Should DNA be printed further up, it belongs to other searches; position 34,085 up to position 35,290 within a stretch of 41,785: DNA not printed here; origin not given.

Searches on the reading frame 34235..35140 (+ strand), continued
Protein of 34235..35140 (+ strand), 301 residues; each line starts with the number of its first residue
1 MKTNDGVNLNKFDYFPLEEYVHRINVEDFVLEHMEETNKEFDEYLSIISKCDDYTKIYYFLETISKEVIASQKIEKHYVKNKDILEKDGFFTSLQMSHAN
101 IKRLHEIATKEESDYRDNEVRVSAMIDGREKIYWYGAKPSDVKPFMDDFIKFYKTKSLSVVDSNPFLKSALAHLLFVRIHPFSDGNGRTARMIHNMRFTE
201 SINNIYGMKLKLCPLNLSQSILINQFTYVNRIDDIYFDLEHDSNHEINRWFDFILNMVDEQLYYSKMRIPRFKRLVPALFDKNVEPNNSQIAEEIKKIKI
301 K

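Call 24: search_solved_structures(query=window:34235-35137:+, max_evalue=0.001, show_alignments=2)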
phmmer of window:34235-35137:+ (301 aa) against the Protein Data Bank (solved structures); distinct sequences matched with E-value up to 0.001: 24.
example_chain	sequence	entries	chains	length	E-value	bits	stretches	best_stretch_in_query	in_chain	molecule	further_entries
3eqx_A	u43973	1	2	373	3.3e-07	33.2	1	160-276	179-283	FIC DOMAIN CONTAINING TRANSCRIPTIONAL REGULATOR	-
9tch_A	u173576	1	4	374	3.3e-07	33.2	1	160-276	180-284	Protein adenylyltransferase SoFic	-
9tcl_B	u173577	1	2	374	3.3e-07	33.2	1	160-276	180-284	Protein adenylyltransferase SoFic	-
9tc4_A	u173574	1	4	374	3.3e-07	33.2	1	160-276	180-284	Protein adenylyltransferase SoFic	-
3zcn_A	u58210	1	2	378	3.4e-07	33.1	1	160-276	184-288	ADENOSINE MONOPHOSPHATE-PROTEIN TRANSFERASE SOFIC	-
3zec_A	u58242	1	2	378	3.4e-07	33.1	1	160-276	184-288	ADENOSINE MONOPHOSPHATE-PROTEIN TRANSFERASE SOFIC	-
3cuc_A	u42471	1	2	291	3.6e-07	33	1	121-196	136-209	Protein of unknown function with a Fic domain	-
6i7j_A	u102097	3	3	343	4.5e-07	32.7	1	138-197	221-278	Adenosine monophosphate-protein transferase FICD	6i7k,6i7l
6i7g_A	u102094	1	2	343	4.6e-07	32.7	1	138-197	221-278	Adenosine monophosphate-protein transferase FICD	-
6i7h_A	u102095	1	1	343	4.6e-07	32.7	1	138-197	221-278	Adenosine monophosphate-protein transferase FICD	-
4u04_A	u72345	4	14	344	4.6e-07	32.7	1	138-197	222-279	Adenosine monophosphate-protein transferase FICD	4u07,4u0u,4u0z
9yz5_A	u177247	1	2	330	4.7e-07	32.6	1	138-197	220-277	Protein adenylyltransferase FICD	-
6i7i_A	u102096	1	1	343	4.7e-07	32.6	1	138-197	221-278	Adenosine monophosphate-protein transferase FICD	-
4u0s_A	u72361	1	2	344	5e-07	32.6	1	138-197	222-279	Adenosine monophosphate-protein transferase FICD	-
6zmd_B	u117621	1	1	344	5.3e-07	32.5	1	138-197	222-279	Protein adenylyltransferase FICD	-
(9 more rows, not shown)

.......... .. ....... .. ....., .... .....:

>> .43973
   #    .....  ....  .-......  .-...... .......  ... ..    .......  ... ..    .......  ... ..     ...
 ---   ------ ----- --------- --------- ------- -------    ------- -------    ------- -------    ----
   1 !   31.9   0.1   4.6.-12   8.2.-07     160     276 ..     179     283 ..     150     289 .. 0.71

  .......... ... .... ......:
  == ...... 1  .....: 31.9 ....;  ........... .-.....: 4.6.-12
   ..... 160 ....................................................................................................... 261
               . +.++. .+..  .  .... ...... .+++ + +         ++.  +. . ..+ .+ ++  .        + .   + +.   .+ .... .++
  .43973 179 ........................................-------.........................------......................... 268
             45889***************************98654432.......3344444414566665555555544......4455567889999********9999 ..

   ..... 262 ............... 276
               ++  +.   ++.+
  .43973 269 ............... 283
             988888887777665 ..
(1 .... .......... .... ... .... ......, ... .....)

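Call 38: search_dna_similar(query=window:34235-35137:+, collection=phages, mode=protein, max_evalue=0.001, max_rows=15)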
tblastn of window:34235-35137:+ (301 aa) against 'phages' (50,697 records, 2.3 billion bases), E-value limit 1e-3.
Records with a match: 11; places in all: 11; records where one place covers at least 80% of the query: 0.
Best place of each record, by identity: <60% 11.
By first word of the organism name: Bacteriophage 5; Clostridioides 2; Streptococcus 2; Mycobacterium 1; Helicobacter 1.
By host as written in the record: - 5; Clostridioides difficile HGP05 1; Clostridioides difficile Semix9 1; Mycolicibacterium smegmatis mc^2 155 (synonym: Mycobacterium smegmatis) 1; Helicobacter pylori Pt11468 1; Streptococcus vestibularis F0396 1; Streptococcus mitis SK575 1.
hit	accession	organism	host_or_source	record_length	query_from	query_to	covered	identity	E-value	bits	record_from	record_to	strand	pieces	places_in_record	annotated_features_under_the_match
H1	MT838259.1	Bacteriophage sp.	human fecal samples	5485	31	263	77%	27.5%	5e-6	54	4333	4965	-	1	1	record has no annotation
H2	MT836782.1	Bacteriophage sp.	human fecal samples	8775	101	287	62%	25.7%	3e-5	51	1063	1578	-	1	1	record has no annotation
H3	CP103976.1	Clostridioides phage HGP05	Clostridioides difficile HGP05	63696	97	193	32%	37.3%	7e-8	59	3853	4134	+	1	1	record has no annotation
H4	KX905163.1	Clostridioides phage phiSemix9P1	Clostridioides difficile Semix9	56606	97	193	32%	37.3%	1e-7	59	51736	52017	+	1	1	regulatory protein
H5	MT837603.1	Bacteriophage sp.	human fecal samples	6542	116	195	27%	35.8%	1e-4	49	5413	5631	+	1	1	record has no annotation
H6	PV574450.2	Mycobacterium Phage WST1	Mycolicibacterium smegmatis mc^2 155 ...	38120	125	196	24%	37.5%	3e-6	54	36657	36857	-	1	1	Fic family protein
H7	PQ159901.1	Helicobacter phage Pt11468_1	Helicobacter pylori Pt11468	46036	139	193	18%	48.2%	7e-4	47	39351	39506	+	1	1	Fic family protein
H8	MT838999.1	Bacteriophage sp.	human fecal samples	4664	109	199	30%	28.6%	2e-5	52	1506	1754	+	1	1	record has no annotation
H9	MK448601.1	Streptococcus satellite phage Javan653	Streptococcus vestibularis F0396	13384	137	208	24%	34.2%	3e-4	48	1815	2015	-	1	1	hypothetical protein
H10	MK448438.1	Streptococcus satellite phage Javan335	Streptococcus mitis SK575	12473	137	208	24%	34.2%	7e-4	47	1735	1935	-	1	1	hypothetical protein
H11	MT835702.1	Bacteriophage sp.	human fecal samples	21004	140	195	19%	33.9%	4e-4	48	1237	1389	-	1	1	record has no annotation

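Call 47: find_related_loci(query=A2, collection=viral_contigs, flank=6000)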
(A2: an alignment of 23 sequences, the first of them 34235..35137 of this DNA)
Query A2 (301 aa) in viral_contigs; peptide patterns used: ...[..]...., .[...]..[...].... (x = any residue, [..] = any of these).
600 stretches matched a pattern (row limit reached: there are more); 350 encode a relative of the query (tblastn E <= 1e-3); the best 80 are kept; 80 distinct loci.
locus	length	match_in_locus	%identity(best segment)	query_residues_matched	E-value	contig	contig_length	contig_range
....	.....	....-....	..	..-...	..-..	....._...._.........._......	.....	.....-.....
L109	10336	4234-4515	36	104-201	5e-14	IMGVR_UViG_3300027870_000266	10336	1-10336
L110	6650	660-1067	28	54-201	1e-13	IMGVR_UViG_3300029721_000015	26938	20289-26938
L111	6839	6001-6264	34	113-201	2e-13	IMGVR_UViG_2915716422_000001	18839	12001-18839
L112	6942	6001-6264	38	113-201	3e-13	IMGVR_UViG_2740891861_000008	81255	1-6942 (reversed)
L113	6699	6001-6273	34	104-201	4e-13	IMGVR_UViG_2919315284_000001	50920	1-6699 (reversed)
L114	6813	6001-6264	37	113-201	9e-13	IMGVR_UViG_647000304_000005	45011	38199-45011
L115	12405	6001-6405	28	113-259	2e-12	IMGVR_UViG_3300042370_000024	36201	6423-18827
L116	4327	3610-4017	28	128-272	6e-12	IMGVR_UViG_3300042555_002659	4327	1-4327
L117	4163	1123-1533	28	104-255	1e-11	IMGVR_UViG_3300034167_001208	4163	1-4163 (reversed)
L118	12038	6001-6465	28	33-193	3e-11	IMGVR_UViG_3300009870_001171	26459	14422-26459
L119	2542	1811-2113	34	95-204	2e-11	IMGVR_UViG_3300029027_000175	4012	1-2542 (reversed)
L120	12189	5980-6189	38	128-201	4e-11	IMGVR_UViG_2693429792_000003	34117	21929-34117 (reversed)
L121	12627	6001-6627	29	39-260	4e-11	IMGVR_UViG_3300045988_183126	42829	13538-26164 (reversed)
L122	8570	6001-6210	36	128-201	6e-11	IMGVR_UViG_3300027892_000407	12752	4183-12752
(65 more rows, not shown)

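Call 54: predict_structure(alignment_id=A2)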
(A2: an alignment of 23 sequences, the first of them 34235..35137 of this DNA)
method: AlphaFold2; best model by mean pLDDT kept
length: 301 residues; sequences in the alignment: 23
mean_pLDDT: 83.0   pTM: 0.83
mean pLDDT of the five models: 83.0, 81.7, 80.3, 73.0, 71.2
residues with pLDDT >= 90: 115; 70-90: 129; 50-70: 51; < 50: 6
segments of 3 or more residues with pLDDT < 50: 1-3, 299-301
pLDDT, mean of each block of 10 residues (from residue 1): 55 92 95 96 85 73 81 75 61 87 88 88 84 88 97 89 93 95 90 93 88 86 88 88 94 95 80 58 59 56 39
secondary structure, 60 per line:
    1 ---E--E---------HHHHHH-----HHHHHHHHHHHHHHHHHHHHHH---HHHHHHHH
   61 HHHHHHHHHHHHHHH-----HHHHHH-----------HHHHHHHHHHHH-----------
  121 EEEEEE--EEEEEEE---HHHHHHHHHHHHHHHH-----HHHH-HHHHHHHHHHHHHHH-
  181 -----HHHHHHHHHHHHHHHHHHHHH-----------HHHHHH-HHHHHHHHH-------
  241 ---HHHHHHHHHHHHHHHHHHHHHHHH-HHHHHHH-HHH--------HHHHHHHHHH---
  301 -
elements in order: H17-22 H28-49 H53-75 H81-86 H98-109 E121-126 E129-135 H139-154 H160-163 H165-179 H186-206 H218-223 H225-233 H244-267 H269-275 H288-297

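Call 59: fold_search(model_id=the predicted structure, library=pdb)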
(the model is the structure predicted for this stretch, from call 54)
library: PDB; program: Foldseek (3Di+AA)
matches with E <= 10: 403; with E <= 0.001: 40
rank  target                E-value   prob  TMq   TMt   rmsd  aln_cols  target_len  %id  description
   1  8cil_A                2.6e-07  1.00  0.65  0.54   6.9       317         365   16  Crystal structure of Coxiella burnetii Fic protein 2 (released 2023-11-15)
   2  4rgl                  1.1e-06  1.00  0.58  0.54   8.1       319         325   15  Crystal structure of a Fic family protein (Dde_2494) from Desulfovibrio desulfuricans G20 at 2.70 A resolution (released 2014-10-29)
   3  3zec_B                1.7e-06  1.00  0.65  0.54   5.3       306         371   16  Fic protein from SHEWANELLA ONEIDENSIS (E73G mutant) in complex with AMPPNP (released 2013-06-19)
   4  3eqx_B                2.0e-06  1.00  0.60  0.51   6.4       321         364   14  CRYSTAL STRUCTURE OF A FIC FAMILY PROTEIN (SO_4266) FROM SHEWANELLA ONEIDENSIS AT 1.6 A RESOLUTION (released 2008-10-14)
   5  3zec_A                2.2e-06  1.00  0.68  0.56   5.3       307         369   16  Fic protein from SHEWANELLA ONEIDENSIS (E73G mutant) in complex with AMPPNP (released 2013-06-19)
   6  8cil_B                3.0e-06  1.00  0.65  0.56   5.7       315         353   15  Crystal structure of Coxiella burnetii Fic protein 2 (released 2023-11-15)
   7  3eqx_A                4.3e-06  1.00  0.64  0.53   4.7       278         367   18  CRYSTAL STRUCTURE OF A FIC FAMILY PROTEIN (SO_4266) FROM SHEWANELLA ONEIDENSIS AT 1.6 A RESOLUTION (released 2008-10-14)
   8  7cb8_B                4.7e-06  1.00  0.57  0.45   7.6       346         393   16  Structure of a FIC-domain protein from Mycobacterium marinum in complex with CDP (released 2021-08-18)
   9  3zcn_A                5.2e-06  1.00  0.63  0.53   5.6       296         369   16  Fic protein from SHEWANELLA ONEIDENSIS in complex with ATP (released 2013-06-19)
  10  7cb8_A                9.5e-06  1.00  0.57  0.45   7.4       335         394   17  Structure of a FIC-domain protein from Mycobacterium marinum in complex with CDP (released 2021-08-18)
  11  4u0s_A                1.7e-05  1.00  0.49  0.46   7.7       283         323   14  Structure of Eukaryotic fic domain containing protein with ADP (released 2014-12-10)
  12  9yz5_A                2.0e-05  1.00  0.55  0.51   6.9       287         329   16  human FicD bound with farnesyl pyrophosphate (released 2026-02-25)
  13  4u0s_B                2.2e-05  1.00  0.54  0.50   6.6       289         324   14  Structure of Eukaryotic fic domain containing protein with ADP (released 2014-12-10)
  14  4u04_A                2.5e-05  1.00  0.47  0.45   6.7       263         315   15  Structure of a eukaryotic fic domain containing protein (released 2014-12-10)
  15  4u04_B                2.9e-05  1.00  0.43  0.41   8.4       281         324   16  Structure of a eukaryotic fic domain containing protein (released 2014-12-10)
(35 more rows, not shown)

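Call 60: search_solved_structures(query=A2, max_evalue=0.00001, show_alignments=3)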
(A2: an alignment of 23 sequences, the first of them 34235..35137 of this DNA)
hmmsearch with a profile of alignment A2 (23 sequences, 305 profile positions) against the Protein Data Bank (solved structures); distinct sequences matched with E-value up to 0.00001: 20.
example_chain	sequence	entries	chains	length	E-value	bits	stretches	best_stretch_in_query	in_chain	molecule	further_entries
6i7g_A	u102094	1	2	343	9.8e-10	41.4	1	140-202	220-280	Adenosine monophosphate-protein transferase FICD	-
6i7j_A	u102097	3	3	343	9.8e-10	41.4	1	140-202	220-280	Adenosine monophosphate-protein transferase FICD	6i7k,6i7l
6i7h_A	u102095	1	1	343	9.8e-10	41.4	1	140-202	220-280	Adenosine monophosphate-protein transferase FICD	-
9yz5_A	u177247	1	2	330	9.8e-10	41.4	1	140-202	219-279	Protein adenylyltransferase FICD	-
4u04_A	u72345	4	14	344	9.9e-10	41.4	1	140-202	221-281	Adenosine monophosphate-protein transferase FICD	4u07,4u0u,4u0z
6i7i_A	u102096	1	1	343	9.9e-10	41.4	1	140-202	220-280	Adenosine monophosphate-protein transferase FICD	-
4u0s_A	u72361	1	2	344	1e-09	41.3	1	140-202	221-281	Adenosine monophosphate-protein transferase FICD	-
6zmd_B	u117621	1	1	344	1.1e-09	41.3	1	140-202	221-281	Protein adenylyltransferase FICD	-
3cuc_A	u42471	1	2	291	7.2e-09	38.5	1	134-200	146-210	Protein of unknown function with a Fic domain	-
7b7z_A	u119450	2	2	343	1.7e-08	37.3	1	140-202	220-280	Protein adenylyltransferase FICD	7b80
9tc4_A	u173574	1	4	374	5.8e-08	35.6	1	165-289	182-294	Protein adenylyltransferase SoFic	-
3eqx_A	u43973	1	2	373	6e-08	35.5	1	165-289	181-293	FIC DOMAIN CONTAINING TRANSCRIPTIONAL REGULATOR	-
9tch_A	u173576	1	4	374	6e-08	35.5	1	165-289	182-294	Protein adenylyltransferase SoFic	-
9tcl_B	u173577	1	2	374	6e-08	35.5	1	165-289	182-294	Protein adenylyltransferase SoFic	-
3zcn_A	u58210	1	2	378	6.2e-08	35.5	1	165-289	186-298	ADENOSINE MONOPHOSPHATE-PROTEIN TRANSFERASE SOFIC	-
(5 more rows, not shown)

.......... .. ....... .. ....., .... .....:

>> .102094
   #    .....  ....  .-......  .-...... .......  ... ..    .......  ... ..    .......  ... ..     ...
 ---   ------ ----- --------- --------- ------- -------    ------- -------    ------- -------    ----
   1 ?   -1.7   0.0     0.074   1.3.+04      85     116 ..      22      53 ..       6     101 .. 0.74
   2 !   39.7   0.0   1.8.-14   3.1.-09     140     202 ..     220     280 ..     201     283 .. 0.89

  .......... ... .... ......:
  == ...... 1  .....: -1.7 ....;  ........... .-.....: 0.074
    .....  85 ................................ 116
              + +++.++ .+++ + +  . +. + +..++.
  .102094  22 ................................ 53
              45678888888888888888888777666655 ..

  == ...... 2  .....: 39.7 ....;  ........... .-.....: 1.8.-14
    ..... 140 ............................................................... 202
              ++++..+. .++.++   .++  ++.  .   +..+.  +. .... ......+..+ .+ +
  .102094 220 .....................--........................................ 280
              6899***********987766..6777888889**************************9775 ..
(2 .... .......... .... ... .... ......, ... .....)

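Call 62: find_encoding_contigs(protein=P0213, flank=3500, max_places=4)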
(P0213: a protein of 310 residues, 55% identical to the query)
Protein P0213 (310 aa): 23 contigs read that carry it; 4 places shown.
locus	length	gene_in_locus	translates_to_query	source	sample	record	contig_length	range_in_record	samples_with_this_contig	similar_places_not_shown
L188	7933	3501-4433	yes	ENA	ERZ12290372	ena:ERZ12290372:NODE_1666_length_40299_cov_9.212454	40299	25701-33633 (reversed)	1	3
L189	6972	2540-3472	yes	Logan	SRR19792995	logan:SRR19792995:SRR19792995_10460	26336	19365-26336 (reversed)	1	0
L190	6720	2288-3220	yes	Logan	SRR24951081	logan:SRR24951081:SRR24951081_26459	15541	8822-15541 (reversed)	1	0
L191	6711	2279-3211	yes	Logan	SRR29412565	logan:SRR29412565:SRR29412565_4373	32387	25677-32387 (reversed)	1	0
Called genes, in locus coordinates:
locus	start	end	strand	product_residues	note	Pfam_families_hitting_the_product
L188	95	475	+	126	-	-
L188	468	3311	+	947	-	PF00133:tRNA-synt_1, PF00750:tRNA-synt_1d (faint), PF09334:tRNA-synt_1g, PF13603:tRNA-synt_1_2, PF00293:NUDIX, PF00133:tRNA-synt_1, PF09334:tRNA-synt_1g (weak), PF08264:Anticodon_1, +1 more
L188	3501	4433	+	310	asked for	PF02661:Fic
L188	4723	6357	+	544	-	PF01943:Polysacc_synt, PF03023:MurJ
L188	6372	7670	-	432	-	PF02388:FemAB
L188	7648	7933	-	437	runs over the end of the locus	PF02388:FemAB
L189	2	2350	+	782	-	?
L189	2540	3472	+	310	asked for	PF02661:Fic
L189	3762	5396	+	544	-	PF01943:Polysacc_synt, PF03023:MurJ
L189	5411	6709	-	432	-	PF02388:FemAB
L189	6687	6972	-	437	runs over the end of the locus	PF02388:FemAB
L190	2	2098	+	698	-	?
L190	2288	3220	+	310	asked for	PF02661:Fic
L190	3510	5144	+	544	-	PF01943:Polysacc_synt, PF03023:MurJ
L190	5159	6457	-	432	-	PF02388:FemAB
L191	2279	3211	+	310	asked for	PF02661:Fic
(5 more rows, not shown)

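Call 63: find_encoding_contigs(protein=P0189, flank=3500, max_places=3)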
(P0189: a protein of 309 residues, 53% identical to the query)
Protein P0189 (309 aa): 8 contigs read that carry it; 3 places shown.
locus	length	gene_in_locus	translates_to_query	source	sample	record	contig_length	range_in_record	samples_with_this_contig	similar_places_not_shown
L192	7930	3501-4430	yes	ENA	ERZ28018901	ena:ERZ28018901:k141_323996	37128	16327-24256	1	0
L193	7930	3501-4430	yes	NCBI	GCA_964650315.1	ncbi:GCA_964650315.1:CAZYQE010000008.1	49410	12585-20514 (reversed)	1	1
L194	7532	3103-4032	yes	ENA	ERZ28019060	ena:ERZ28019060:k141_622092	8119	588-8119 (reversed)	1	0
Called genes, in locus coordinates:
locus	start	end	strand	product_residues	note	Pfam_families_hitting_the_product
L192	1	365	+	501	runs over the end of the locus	-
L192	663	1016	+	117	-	-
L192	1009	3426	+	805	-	PF00133:tRNA-synt_1, PF01406:tRNA-synt_1e (faint), PF09334:tRNA-synt_1g, PF13603:tRNA-synt_1_2, PF00133:tRNA-synt_1, PF09334:tRNA-synt_1g (weak), PF08264:Anticodon_1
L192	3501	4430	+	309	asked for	PF02661:Fic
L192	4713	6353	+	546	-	PF01943:Polysacc_synt, PF03023:MurJ (weak)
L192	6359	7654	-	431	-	PF02388:FemAB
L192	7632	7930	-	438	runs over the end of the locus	PF02388:FemAB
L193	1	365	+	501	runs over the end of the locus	-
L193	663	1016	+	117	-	-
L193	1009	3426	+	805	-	PF00133:tRNA-synt_1, PF01406:tRNA-synt_1e (faint), PF09334:tRNA-synt_1g, PF13603:tRNA-synt_1_2, PF00133:tRNA-synt_1, PF09334:tRNA-synt_1g (weak), PF08264:Anticodon_1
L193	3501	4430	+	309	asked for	PF02661:Fic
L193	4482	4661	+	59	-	PF10957:Spore_Cse60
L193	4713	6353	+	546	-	PF01943:Polysacc_synt, PF03023:MurJ (weak)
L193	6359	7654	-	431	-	PF02388:FemAB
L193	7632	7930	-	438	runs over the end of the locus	PF02388:FemAB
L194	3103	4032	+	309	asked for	PF02661:Fic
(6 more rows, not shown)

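Call 64: find_encoding_contigs(protein=P0126, flank=4000, max_places=3)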
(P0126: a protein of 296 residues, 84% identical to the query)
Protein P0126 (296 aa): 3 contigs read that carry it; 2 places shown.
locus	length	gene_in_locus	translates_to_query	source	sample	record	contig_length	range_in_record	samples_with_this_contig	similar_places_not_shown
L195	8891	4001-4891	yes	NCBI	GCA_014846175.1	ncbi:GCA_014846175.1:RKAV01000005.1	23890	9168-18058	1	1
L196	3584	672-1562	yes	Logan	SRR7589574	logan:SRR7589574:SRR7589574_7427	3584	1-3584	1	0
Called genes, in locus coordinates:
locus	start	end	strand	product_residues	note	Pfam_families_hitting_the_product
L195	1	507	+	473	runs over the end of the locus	PF01425:Amidase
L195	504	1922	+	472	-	PF02934:GatB_N, PF02637:GatB_Yqey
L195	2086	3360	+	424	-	PF13173:AAA_14, PF13635:DUF4143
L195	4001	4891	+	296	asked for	PF02661:Fic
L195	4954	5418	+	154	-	-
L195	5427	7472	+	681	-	PF00990:GGDEF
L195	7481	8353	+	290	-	PF03631:Virul_fac_BrkB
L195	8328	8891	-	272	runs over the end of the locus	PF02557:VanY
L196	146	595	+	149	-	PF13635:DUF4143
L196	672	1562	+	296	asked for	PF02661:Fic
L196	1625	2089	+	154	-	-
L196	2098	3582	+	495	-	?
